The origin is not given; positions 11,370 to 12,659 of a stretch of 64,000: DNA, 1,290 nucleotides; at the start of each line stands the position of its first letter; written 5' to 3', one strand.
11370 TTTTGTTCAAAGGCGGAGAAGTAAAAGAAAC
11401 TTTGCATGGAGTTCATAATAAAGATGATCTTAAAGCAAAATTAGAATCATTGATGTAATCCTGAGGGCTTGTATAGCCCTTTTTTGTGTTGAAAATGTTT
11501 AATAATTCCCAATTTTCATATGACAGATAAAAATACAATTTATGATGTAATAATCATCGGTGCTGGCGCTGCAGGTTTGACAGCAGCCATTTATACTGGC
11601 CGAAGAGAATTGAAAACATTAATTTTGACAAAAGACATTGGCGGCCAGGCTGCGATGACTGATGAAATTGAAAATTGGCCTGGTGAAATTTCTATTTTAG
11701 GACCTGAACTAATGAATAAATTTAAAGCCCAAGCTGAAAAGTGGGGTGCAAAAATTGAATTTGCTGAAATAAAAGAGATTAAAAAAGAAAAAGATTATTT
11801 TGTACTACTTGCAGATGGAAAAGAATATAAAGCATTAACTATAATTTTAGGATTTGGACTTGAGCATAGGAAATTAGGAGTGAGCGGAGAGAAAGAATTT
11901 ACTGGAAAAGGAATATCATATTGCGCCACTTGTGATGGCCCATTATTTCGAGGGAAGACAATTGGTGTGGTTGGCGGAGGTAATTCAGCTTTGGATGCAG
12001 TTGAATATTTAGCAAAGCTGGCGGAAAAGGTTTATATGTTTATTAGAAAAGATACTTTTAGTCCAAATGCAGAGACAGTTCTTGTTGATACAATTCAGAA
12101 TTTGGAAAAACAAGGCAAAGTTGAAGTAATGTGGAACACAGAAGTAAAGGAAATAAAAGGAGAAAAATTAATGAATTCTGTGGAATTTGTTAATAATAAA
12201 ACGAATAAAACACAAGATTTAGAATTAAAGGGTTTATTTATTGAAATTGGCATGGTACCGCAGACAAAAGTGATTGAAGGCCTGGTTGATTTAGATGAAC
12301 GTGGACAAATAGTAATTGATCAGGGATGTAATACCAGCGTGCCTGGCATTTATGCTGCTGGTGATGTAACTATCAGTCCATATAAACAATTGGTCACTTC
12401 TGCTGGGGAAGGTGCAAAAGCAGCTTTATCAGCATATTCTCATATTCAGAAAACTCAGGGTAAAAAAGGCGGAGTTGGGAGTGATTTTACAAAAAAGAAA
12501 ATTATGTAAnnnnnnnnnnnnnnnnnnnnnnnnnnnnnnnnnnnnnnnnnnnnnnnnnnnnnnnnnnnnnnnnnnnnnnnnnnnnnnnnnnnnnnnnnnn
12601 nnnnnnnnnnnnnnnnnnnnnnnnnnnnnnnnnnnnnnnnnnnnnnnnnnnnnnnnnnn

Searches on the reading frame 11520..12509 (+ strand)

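Call 25: search_protein_families(library=ncbifam, proteins=[window:11520-12509:+], max_evalue=1e-10)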
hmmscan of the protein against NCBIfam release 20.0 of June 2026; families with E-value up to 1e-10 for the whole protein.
window:11520-12509:+ (329 aa): 26 families (the best 25 are shown)
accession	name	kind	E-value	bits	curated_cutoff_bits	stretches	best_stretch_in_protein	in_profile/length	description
TIGR01292.1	TRX_reduct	equivalog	1.9e-105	352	343.45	1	8-308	1-299/300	thioredoxin-disulfide reductase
TIGR03140.1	AhpF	equivalog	1.1e-84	284.9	502.9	1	4-309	209-512/515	alkyl hydroperoxide reductase subunit F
TIGR03143.1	AhpF_homolog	hypoth_equivalog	9e-83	278.7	687.65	1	5-321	2-319/555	putative alkyl hydroperoxide reductase F subunit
NF007614.0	PRK10262.1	equivalog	1.1e-58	198.8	644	1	9-308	8-313/321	thioredoxin-disulfide reductase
TIGR04018.1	Bthiol_YpdA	hypoth_equivalog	8e-24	84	339.9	1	76-285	84-290/316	YpdA family putative bacillithiol disulfide reductase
TIGR01350.1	lipoamide_DH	equivalog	6.1e-21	74.6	408.8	1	80-296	114-319/461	dihydrolipoyl dehydrogenase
TIGR02053.1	MerA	equivalog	1.9e-19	70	454.45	1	146-310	168-333/465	mercury(II) reductase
NF009409.0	PRK12770.1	subfamily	1.8e-16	60.2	343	1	81-312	110-353/360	putative glutamate synthase subunit beta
NF004776.0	PRK06116.1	equivalog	3.7e-16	59.2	480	1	131-284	150-305/450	glutathione-disulfide reductase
NF004945.0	PRK06292.2-3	equivalog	2.6e-15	56.3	494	1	96-284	121-305/457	dihydrolipoyl dehydrogenase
NF005572.0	PRK07251.1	equivalog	3.5e-15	55.6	537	1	100-284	114-293/438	FAD-containing oxidoreductase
TIGR01421.1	gluta_reduc_1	equivalog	8.4e-15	54.9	556.15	1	101-284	126-305/450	glutathione-disulfide reductase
TIGR03385.1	CoA_CoA_reduc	equivalog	1.5e-14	53.6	578.8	1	107-287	106-286/439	CoA-disulfide reductase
NF004943.0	PRK06292.2-1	equivalog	6.9e-14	51.5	432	1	85-284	110-308/456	dihydrolipoyl dehydrogenase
NF042949.2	3PPDioc_HcaD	equivalog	8.7e-14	51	450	1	10-287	4-279/386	3-phenylpropionate/cinnamic acid dioxygenase ferredoxin--NAD(+) reductase subunit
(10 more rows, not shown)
